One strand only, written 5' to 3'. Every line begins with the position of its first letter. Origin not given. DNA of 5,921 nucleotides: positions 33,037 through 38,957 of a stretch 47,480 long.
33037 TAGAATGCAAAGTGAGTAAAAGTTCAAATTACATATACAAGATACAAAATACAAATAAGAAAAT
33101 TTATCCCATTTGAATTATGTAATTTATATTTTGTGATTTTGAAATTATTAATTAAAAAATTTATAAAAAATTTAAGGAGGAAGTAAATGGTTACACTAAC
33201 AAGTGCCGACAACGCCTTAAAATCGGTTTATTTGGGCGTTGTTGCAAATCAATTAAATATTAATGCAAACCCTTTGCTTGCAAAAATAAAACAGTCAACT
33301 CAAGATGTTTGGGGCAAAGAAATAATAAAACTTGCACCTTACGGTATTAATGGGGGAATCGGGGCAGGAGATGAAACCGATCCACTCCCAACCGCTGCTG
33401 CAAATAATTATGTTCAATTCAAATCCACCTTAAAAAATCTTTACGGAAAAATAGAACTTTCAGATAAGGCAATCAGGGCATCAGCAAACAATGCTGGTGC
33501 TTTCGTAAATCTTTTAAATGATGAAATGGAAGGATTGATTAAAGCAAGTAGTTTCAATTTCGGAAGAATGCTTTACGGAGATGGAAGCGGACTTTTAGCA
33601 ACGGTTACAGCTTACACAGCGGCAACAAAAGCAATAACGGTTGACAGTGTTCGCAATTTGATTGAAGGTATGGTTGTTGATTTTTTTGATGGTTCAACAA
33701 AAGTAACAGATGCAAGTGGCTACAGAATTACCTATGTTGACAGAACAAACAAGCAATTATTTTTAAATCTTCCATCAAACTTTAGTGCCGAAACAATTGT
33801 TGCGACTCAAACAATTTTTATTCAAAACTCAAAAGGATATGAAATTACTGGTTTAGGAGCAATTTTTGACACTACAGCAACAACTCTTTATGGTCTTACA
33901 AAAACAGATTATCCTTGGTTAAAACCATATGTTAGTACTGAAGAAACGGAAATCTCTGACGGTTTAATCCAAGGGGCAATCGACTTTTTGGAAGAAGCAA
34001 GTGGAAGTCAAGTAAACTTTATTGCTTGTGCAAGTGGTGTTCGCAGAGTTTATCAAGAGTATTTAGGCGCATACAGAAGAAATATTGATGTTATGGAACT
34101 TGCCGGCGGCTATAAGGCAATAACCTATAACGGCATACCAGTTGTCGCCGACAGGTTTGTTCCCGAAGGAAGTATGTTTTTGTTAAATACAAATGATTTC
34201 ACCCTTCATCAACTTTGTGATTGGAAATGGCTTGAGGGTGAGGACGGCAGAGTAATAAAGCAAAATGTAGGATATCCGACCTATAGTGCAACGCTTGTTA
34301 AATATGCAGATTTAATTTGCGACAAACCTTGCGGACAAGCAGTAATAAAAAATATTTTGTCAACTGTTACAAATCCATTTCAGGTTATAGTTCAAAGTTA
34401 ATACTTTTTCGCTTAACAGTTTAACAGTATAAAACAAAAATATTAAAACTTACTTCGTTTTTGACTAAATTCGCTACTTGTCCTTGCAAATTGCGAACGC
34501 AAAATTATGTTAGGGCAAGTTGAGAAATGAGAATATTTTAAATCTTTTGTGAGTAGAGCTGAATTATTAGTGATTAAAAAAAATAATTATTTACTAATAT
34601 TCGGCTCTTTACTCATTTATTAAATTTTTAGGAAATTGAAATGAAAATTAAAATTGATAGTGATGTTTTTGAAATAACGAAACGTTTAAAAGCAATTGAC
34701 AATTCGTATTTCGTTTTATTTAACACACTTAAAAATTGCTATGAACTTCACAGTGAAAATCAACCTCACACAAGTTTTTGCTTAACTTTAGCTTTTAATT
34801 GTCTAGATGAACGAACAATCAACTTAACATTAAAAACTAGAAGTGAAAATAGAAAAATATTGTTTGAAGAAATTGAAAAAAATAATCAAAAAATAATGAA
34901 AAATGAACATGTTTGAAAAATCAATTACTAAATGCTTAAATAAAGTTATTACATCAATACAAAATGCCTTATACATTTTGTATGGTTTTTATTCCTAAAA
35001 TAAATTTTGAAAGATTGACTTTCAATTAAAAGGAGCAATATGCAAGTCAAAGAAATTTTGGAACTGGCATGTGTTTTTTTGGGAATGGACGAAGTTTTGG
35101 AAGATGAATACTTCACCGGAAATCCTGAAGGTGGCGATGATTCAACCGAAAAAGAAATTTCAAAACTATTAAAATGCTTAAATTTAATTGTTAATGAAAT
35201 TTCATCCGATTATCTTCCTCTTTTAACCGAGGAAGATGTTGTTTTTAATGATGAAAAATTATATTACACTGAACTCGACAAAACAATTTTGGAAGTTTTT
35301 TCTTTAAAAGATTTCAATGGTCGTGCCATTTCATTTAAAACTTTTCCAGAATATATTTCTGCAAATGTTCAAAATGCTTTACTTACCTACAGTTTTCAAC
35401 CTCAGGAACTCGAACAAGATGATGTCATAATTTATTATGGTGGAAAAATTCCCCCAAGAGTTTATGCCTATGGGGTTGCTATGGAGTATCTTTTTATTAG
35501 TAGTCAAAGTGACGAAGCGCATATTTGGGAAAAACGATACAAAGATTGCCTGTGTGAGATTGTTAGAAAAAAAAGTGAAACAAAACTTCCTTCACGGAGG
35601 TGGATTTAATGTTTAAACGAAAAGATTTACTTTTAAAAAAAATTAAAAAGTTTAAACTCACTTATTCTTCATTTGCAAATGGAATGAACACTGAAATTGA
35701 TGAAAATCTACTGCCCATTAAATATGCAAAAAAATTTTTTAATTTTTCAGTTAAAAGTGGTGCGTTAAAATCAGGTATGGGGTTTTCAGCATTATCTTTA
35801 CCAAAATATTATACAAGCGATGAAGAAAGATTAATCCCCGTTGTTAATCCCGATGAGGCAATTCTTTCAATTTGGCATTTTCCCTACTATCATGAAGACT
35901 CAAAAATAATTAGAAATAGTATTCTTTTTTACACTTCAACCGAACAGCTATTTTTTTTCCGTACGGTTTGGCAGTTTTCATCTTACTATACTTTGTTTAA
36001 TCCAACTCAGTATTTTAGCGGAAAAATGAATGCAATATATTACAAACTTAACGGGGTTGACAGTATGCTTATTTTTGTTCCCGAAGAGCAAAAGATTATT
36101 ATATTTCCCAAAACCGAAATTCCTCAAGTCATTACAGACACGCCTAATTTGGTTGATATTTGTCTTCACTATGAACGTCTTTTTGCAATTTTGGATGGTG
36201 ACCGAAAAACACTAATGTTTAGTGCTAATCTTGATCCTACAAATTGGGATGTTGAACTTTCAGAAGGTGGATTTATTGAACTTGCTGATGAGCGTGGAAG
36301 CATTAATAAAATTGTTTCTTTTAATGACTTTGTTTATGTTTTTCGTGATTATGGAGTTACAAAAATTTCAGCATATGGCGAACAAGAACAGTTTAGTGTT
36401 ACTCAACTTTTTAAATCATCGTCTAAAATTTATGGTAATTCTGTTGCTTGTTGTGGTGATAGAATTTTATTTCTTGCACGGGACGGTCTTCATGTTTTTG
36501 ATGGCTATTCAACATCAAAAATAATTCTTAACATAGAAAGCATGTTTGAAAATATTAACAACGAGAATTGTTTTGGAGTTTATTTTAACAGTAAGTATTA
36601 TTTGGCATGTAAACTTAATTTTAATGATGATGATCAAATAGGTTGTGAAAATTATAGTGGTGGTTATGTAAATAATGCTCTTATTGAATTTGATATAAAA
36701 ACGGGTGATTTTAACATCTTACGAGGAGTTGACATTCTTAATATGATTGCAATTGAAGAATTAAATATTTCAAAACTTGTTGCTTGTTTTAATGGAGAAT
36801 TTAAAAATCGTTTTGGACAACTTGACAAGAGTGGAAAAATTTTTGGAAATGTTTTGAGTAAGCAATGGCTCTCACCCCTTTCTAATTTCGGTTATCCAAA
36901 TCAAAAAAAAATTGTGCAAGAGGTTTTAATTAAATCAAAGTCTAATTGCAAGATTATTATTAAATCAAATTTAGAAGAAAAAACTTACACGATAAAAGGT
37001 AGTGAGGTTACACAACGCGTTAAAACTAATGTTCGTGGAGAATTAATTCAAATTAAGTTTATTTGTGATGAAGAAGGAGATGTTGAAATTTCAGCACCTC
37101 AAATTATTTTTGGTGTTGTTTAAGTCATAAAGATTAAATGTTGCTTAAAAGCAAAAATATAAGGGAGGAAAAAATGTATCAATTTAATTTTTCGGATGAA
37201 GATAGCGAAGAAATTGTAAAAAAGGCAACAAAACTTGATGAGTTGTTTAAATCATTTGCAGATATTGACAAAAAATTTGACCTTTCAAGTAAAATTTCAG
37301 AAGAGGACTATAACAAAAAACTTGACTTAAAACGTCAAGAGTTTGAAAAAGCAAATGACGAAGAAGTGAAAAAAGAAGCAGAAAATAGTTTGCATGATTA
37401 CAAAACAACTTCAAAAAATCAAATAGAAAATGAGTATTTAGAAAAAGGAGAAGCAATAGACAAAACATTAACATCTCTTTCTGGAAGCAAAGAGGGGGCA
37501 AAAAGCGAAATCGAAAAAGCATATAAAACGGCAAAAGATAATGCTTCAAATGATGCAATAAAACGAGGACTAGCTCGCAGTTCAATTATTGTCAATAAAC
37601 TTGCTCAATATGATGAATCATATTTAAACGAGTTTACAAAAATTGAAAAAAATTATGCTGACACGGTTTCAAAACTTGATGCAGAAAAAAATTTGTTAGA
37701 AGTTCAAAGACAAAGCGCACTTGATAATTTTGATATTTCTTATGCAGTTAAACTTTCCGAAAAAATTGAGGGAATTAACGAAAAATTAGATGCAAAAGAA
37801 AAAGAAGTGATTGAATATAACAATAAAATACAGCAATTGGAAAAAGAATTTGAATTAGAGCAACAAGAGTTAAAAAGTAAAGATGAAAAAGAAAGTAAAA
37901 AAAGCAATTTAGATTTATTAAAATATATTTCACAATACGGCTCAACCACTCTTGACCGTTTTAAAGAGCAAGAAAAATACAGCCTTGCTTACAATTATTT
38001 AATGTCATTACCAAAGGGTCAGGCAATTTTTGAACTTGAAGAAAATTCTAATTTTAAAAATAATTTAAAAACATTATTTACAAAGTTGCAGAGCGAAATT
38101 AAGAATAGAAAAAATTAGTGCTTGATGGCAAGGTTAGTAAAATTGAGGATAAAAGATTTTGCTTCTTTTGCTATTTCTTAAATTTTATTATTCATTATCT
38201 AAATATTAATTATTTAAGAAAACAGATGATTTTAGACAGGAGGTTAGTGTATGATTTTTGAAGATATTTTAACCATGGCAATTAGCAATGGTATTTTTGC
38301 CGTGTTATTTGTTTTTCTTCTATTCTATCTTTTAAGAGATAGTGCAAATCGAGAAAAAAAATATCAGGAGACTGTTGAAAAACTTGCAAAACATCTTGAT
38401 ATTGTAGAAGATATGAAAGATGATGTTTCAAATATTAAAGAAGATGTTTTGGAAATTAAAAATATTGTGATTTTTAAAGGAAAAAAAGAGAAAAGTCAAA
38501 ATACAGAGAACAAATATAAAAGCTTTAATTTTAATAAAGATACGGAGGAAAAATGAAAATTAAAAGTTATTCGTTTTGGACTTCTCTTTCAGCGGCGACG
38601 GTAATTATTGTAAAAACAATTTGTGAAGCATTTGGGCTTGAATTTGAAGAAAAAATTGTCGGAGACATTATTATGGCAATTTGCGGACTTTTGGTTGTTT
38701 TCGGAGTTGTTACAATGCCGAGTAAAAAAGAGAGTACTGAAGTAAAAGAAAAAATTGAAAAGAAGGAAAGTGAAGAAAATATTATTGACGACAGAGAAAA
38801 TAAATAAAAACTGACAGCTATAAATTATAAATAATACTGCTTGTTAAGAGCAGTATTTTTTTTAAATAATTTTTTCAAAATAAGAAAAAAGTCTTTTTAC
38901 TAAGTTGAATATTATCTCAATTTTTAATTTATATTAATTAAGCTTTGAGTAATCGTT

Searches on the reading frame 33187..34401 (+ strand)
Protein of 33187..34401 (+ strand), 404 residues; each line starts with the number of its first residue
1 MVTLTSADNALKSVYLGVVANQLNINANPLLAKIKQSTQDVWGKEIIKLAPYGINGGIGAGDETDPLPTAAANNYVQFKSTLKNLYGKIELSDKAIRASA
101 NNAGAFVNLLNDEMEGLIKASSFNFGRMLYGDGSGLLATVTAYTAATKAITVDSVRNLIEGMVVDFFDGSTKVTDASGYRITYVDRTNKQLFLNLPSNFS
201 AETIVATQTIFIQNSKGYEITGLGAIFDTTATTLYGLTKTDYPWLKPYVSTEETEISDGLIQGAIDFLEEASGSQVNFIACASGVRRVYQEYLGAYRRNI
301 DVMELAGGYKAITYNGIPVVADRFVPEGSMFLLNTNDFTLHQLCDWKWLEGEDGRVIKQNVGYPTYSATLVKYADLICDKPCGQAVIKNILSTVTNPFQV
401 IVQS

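Call 8: search_protein_families(library=pfam, proteins=[window:33187-34401:+])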
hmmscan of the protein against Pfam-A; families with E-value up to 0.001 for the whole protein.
window:33187-34401:+ (404 aa): 0 families

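Call 82: search_protein_families(library=phrogs, proteins=[window:33187-34401:+], max_evalue=0.001)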
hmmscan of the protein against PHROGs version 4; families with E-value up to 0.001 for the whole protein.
window:33187-34401:+ (404 aa): 2 families
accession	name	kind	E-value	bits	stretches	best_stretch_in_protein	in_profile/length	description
phrog_14242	-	head and packaging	5.8e-62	210.6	1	3-391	4-389/396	major head protein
phrog_9953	-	head and packaging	3.6e-15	57.1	1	216-387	143-326/329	major head protein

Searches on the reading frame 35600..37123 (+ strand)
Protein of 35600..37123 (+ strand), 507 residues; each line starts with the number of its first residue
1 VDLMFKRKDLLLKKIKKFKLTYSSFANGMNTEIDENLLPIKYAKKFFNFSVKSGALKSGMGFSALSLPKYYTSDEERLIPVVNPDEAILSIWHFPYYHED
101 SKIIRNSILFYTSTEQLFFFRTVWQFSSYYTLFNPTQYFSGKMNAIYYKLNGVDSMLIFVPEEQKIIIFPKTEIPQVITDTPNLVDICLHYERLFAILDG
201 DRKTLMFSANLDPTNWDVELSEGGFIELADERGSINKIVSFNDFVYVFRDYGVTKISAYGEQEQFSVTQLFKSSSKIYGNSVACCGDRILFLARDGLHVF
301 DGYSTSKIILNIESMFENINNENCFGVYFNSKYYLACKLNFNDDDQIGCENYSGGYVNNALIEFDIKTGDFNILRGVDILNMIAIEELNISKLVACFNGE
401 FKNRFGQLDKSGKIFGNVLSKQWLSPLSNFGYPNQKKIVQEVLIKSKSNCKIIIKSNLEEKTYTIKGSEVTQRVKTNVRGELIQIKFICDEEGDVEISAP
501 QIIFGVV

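Call 8: search_protein_families(library=pfam, proteins=[window:35600-37123:+])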
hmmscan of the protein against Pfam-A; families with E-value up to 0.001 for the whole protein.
window:35600-37123:+ (507 aa): 0 families

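Call 82: search_protein_families(library=phrogs, proteins=[window:35600-37123:+], max_evalue=0.001)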
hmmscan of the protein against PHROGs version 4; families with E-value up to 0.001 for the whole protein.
window:35600-37123:+ (507 aa): 1 family
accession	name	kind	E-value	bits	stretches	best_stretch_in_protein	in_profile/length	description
phrog_3287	-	head and packaging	1.6e-09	38.2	1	204-323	174-301/524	virion structural protein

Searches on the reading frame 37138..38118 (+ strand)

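Call 8: search_protein_families(library=pfam, proteins=[window:37138-38118:+])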
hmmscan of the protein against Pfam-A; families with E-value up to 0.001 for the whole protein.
window:37138-38118:+ (326 aa): 1 family
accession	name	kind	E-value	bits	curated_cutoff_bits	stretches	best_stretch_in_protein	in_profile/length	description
PF25588.1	DUF7934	-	1.9e-43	149.5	30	1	20-326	13-327/333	Family of unknown function (DUF7934)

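Call 82: search_protein_families(library=phrogs, proteins=[window:37138-38118:+], max_evalue=0.001)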
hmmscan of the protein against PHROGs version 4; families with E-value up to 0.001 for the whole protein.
window:37138-38118:+ (326 aa): 0 families

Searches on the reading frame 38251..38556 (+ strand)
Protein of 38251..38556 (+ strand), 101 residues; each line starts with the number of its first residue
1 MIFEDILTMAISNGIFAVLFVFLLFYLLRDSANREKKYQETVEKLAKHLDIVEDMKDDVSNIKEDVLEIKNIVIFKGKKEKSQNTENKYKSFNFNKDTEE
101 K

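Call 13: search_protein_families(library=pfam, proteins=[window:38251-38556:+])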
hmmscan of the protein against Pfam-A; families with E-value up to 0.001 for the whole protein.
window:38251-38556:+ (101 aa): 1 family
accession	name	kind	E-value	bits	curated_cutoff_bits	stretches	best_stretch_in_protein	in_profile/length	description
PF10960.13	Holin_BhlA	-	8.7e-19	67.7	22.6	1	4-64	3-70/70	BhlA holin family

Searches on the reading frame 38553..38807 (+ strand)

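Call 13: search_protein_families(library=pfam, proteins=[window:38553-38807:+])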
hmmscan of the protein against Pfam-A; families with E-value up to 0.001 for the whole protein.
window:38553-38807:+ (84 aa): 1 family
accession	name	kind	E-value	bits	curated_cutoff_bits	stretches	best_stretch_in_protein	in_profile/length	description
PF04531.18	Phage_holin_1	-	2.8e-05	25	22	1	2-57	6-65/82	Bacteriophage holin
